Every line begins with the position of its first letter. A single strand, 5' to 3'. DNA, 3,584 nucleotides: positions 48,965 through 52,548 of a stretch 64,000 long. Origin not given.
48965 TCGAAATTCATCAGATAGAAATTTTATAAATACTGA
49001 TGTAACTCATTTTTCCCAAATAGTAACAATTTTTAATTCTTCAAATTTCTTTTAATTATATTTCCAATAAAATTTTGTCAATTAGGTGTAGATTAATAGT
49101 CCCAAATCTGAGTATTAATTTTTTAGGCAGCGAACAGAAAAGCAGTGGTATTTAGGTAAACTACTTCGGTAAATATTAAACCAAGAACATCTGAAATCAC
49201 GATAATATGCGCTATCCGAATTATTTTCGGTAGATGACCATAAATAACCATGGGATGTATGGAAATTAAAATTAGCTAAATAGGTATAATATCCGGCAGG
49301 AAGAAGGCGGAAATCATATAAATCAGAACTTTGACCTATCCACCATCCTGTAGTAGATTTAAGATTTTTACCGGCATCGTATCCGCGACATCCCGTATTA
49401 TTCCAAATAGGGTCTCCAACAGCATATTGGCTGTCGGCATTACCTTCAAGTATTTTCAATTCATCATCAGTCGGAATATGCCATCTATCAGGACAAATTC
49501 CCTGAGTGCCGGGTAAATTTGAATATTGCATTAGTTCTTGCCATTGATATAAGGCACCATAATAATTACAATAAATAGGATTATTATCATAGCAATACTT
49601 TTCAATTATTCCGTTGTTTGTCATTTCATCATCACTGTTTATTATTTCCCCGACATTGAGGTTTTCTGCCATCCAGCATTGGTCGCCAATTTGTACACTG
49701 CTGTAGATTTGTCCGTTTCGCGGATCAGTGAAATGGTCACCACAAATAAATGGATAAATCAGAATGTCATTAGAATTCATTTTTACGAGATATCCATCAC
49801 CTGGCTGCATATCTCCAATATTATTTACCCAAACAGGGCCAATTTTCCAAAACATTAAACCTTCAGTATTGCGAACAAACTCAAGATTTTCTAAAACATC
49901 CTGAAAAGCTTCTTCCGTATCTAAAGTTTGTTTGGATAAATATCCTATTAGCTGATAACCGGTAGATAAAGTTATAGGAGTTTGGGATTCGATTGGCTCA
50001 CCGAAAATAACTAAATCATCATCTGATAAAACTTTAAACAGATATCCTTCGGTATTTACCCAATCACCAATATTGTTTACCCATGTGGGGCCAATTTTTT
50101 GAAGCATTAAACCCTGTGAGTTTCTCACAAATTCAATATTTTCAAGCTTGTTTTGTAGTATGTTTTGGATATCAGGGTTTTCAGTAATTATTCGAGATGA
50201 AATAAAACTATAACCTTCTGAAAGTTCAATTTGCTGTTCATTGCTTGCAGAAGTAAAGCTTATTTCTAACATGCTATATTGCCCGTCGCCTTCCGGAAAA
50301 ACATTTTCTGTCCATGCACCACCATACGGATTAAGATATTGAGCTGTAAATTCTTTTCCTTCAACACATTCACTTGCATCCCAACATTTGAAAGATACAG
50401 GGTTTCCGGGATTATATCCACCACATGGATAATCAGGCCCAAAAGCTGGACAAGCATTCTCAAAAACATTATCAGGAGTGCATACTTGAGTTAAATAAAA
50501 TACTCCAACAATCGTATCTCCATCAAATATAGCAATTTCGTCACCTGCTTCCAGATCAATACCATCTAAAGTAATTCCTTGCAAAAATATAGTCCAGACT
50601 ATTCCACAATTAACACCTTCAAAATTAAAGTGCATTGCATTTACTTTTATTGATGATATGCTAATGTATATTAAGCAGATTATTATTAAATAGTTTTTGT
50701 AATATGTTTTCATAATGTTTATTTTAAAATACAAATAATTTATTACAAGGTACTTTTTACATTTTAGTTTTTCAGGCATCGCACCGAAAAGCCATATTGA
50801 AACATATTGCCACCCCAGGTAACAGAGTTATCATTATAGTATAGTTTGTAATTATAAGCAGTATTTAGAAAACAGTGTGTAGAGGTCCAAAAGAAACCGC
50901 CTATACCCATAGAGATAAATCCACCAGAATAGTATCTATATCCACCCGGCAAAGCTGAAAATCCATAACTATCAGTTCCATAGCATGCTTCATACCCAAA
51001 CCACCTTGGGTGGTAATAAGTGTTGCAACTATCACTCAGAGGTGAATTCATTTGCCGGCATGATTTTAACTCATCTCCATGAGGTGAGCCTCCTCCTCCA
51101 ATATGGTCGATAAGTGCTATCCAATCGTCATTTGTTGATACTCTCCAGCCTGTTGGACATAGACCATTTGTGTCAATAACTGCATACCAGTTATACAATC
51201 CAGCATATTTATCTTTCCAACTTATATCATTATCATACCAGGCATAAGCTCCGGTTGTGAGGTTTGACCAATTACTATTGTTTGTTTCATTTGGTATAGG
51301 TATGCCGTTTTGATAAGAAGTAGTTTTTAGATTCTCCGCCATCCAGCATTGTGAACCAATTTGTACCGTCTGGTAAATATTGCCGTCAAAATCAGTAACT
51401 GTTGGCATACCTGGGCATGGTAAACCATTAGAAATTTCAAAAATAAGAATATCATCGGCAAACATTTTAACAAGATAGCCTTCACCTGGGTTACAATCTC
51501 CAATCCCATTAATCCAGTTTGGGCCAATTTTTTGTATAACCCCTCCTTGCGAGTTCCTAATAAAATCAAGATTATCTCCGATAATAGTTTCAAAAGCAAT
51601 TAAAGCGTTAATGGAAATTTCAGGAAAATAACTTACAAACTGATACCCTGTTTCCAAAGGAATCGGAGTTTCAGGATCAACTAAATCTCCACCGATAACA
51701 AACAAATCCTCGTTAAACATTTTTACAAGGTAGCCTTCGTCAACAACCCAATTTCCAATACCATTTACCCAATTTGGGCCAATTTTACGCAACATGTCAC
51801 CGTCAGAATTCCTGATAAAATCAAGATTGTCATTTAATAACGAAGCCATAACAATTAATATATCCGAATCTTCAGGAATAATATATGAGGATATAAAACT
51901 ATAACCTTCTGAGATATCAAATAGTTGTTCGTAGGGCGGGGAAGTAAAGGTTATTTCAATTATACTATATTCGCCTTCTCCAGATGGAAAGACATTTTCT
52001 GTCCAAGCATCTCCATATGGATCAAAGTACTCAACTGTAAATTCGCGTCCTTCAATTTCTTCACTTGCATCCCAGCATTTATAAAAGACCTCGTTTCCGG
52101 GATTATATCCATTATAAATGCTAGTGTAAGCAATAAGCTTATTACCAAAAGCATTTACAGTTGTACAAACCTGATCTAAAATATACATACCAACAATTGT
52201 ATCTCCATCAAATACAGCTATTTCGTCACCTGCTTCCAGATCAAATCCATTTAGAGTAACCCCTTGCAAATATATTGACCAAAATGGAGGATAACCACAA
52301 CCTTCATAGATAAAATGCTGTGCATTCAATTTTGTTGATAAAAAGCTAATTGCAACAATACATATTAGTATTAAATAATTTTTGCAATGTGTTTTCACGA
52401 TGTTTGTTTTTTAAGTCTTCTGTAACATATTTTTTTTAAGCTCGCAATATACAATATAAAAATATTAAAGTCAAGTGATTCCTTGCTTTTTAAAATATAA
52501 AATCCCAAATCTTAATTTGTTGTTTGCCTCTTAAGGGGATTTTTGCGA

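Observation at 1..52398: Six secreted mosaic proteins built from three shuffled modules occupy about a quarter of the window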

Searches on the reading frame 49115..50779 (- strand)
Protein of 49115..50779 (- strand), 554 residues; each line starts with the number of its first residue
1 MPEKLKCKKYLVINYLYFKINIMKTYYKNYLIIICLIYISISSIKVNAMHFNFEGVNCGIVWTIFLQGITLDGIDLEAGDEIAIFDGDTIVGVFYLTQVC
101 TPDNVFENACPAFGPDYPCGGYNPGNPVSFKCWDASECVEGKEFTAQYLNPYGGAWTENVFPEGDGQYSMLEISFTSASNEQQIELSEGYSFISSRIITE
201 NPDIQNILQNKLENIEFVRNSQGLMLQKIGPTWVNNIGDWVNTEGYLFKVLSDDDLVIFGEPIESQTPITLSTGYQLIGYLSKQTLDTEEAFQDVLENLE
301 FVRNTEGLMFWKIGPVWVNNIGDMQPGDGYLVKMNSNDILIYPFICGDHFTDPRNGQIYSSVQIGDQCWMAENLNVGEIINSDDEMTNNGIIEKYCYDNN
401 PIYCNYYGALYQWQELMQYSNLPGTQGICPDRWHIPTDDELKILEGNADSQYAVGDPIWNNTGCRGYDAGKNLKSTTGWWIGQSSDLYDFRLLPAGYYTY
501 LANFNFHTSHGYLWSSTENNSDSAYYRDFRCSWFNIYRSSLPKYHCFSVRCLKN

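Call 4: search_protein_families(library=pfam, proteins=[window:49115-50779:-], max_evalue=0.01)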
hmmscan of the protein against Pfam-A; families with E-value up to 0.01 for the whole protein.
window:49115-50779:- (554 aa): 1 family
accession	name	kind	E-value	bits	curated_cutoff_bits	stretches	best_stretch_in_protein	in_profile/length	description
PF09603.15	Fib_succ_major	-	7e-31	108.4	33.9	1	362-553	1-187/187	Fibrobacter succinogenes major domain (Fib_succ_major)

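Call 14: search_protein_families(library=ncbifam, proteins=[window:49115-50713:-], max_evalue=0.1)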
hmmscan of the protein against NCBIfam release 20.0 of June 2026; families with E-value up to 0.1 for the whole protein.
window:49115-50713:- (532 aa): 1 family
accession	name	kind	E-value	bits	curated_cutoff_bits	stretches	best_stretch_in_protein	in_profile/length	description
TIGR02145.1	Fib_succ_major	domain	1.3e-37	130.2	41.65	1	328-532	2-176/176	FISUMP domain-containing protein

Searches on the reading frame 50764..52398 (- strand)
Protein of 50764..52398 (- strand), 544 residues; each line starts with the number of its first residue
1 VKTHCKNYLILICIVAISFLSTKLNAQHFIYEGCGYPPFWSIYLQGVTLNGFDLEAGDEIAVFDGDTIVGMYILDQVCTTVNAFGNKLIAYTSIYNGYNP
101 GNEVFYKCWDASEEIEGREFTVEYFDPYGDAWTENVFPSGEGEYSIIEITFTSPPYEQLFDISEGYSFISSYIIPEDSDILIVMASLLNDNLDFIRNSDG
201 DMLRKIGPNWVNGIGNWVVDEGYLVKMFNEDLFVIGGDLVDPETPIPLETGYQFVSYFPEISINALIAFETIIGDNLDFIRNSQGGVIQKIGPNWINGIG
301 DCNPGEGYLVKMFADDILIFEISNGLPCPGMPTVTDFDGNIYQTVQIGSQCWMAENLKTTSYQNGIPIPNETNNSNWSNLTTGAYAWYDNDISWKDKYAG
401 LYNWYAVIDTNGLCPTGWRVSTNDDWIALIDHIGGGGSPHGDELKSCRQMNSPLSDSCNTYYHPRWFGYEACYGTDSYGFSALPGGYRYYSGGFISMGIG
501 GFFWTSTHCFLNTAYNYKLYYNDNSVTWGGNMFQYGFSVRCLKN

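Call 4: search_protein_families(library=pfam, proteins=[window:50764-52398:-], max_evalue=0.01)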
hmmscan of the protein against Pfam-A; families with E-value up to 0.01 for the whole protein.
window:50764-52398:- (544 aa): 1 family
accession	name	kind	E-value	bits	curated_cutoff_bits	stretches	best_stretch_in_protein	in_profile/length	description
PF09603.15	Fib_succ_major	-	1.7e-35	123.4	33.9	1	345-543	1-187/187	Fibrobacter succinogenes major domain (Fib_succ_major)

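Call 14: search_protein_families(library=ncbifam, proteins=[window:50764-52398:-], max_evalue=0.1)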
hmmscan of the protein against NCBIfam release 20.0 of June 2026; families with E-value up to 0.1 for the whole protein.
window:50764-52398:- (544 aa): 1 family
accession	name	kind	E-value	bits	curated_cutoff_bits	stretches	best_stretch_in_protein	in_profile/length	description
TIGR02145.1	Fib_succ_major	domain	1.2e-29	104.2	41.65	1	338-544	7-176/176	FISUMP domain-containing protein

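Call 36: find_encoding_contigs(protein=window:50764-52398:-, flank=10000, max_places=4)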
Protein window:50764-52398:- (544 aa): no gene with exactly this product is on record in the collection.

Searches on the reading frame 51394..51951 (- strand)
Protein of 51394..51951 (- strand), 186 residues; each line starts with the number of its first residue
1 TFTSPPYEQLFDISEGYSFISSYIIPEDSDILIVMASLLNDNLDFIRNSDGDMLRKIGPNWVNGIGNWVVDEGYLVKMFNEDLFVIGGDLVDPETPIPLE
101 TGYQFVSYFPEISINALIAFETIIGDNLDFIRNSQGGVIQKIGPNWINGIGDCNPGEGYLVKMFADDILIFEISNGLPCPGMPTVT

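Call 30: predict_structure(alignment_id=A4)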
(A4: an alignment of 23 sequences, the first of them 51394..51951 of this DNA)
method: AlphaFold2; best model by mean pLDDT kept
length: 186 residues; sequences in the alignment: 23
mean_pLDDT: 89.8   pTM: 0.83
mean pLDDT of the five models: 89.8, 87.4, 85.4, 83.7, 82.6
residues with pLDDT >= 90: 156; 70-90: 12; 50-70: 6; < 50: 12
segments of 3 or more residues with pLDDT < 50: 1-3, 178-186
pLDDT, mean of each block of 10 residues (from residue 1): 68 95 92 93 96 95 95 96 92 93 96 93 96 97 96 95 97 59 44
secondary structure, 60 per line:
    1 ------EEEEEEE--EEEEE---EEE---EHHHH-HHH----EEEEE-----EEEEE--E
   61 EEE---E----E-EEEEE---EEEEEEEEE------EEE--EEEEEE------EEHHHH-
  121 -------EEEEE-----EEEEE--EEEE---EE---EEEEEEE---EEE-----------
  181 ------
elements in order: E7-13 E16-20 E24-26 H31-34 E43-47 E53-57 E60-63 E74-78 E82-90 E97-99 E102-107 H116-119 E128-132 E138-142 E145-148 E157-163 E167-169

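Call 35: fold_search(model_id=the predicted structure, library=pdb)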
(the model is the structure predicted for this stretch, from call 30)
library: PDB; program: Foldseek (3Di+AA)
matches with E <= 10: 450; with E <= 0.001: 0
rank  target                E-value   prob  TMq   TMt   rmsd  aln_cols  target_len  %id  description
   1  7zzz_A                1.6e-02  0.11  0.13  0.11  19.4       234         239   10  Bacteriophage phiCjT23 capsid (released 2022-12-14)
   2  9l3v_B                8.6e-02  0.09  0.16  0.08  31.9       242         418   12  structure of WEEV strain 71V1658 virus-like particle(3-fold region) (released 2025-08-27)
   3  7vul_A                9.6e-02  0.08  0.13  0.06  15.4       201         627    8  Structure of Klebsiella Phage P560 depolymerase (released 2022-11-16)
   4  8dun_B                1.1e-01  0.04  0.11  0.08  27.7       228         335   12  Cryo-EM Structure of Antibody SKW11 in complex with Western Equine Encephalitis Virus spike (local refinement from VLP (released 2023-07-05)
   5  9dqy_B                1.7e-01  0.04  0.12  0.07  31.6       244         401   13  Structure of western equine encephalitis virus Imperial 181 VLP in complex with house sparrow PCDH10 EC1 (released 2025-03-26)
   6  6f39_A                2.0e-01  0.08  0.16  0.12  28.2       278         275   12  C1r homodimer CUB1-EGF-CUB2 (released 2018-01-24)
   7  6qvk_1f               2.1e-01  0.14  0.19  0.14  14.4       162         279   12  The cryo-EM structure of bacteriophage phi29 prohead (released 2019-06-12)
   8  8ua4_B                2.4e-01  0.05  0.15  0.09  31.8       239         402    9  Structure of eastern equine encephalitis virus VLP in complex with VLDLR LA1 (released 2024-08-14)
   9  9e96_B                2.5e-01  0.05  0.15  0.08  31.3       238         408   13  WEEV CBA87 VLP in complex with human PCDH10-EC1 (released 2025-04-23)
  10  9e9z_B                2.9e-01  0.03  0.12  0.07  28.9       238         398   12  SINV-WEEV Fleming in complex with VLDLR LA(1-2) (released 2025-04-23)
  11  8dec_B                3.1e-01  0.06  0.16  0.08  32.4       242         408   11  Cryo-EM Structure of Western Equine Encephalitis Virus (released 2023-07-05)
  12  9dqz_B                3.1e-01  0.03  0.11  0.07  29.9       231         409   10  Structure of western equine encephalitis virus McMillan VLP in complex with human VLDLR (released 2025-03-26)
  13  9z30_MODEL_1_A        3.3e-01  0.08  0.17  0.18  17.2       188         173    5  Solution NMR Structure of the PACS1 Furin binding region (FBR) (released 2026-04-08)
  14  9l99_B                3.3e-01  0.06  0.16  0.09  32.9       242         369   12  Structure of Western equine encephalitis virus McMillan strain in complex with VLDLR LA1-2 (released 2025-06-04)
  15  9lr7_C                3.3e-01  0.04  0.13  0.08  19.8       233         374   11  Crystal Structure of the Basal pilin EbpB from Enterococcus faecalis. (released 2025-07-16)
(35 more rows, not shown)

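Call 63: fold_search(model_id=the predicted structure, library=viral)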
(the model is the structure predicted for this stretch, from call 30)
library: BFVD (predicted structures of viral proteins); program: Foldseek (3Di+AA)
matches with E <= 10: 611; with E <= 0.001: 0
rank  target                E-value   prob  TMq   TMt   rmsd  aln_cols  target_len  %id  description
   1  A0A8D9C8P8            3.5e-03  1.00  0.53  0.20   7.2       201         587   14  Putative hemin binding protein [uncultured marine phage]
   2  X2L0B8                8.6e-03  0.25  0.16  0.05  16.4       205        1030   11  Tail fiber protein [Vibrio phage Vc1]
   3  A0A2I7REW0            2.4e-02  0.12  0.13  0.09  14.9       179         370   13  (no name in the UniProt tables at hand)
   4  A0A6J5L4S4            3.2e-02  0.23  0.19  0.20  15.1       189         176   12  Uncharacterized protein [uncultured Caudovirales phage]
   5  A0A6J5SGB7            6.1e-02  0.11  0.16  0.15  16.4       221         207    8  Uncharacterized protein [uncultured Caudovirales phage]
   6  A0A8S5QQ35            9.4e-02  0.75  0.40  0.23  13.8       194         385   11  Bacterial repeat domain-containing protein [Siphoviridae sp. ct6oU4]
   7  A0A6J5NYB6            9.4e-02  0.28  0.25  0.21  15.9       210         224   11  Uncharacterized protein [uncultured Caudovirales phage]
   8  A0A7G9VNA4            1.2e-01  0.15  0.22  0.11  16.4       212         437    9  Uncharacterized protein [Rheinheimera phage vB_RspM_barba_12-8F]
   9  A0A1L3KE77            1.2e-01  0.07  0.15  0.08  20.4       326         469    8  (no name in the UniProt tables at hand)
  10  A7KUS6                1.3e-01  0.11  0.16  0.13  14.7       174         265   10  (no name in the UniProt tables at hand)
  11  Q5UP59                1.4e-01  0.06  0.13  0.11  20.5       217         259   12  Uncharacterized protein L591 [Acanthamoeba polyphaga mimivirus]
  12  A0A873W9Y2            1.4e-01  0.08  0.15  0.16  15.3       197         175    9  Uncharacterized protein [Synechococcus phage S-H38]
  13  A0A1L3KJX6            1.4e-01  0.02  0.09  0.06  24.9       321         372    8  (no name in the UniProt tables at hand)
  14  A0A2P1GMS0            1.5e-01  0.08  0.17  0.07  17.5       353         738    9  Capsid protein [Wenling fish hepevirus]
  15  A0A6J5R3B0            1.5e-01  0.04  0.12  0.08  17.5       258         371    9  Uncharacterized protein [uncultured Caudovirales phage]
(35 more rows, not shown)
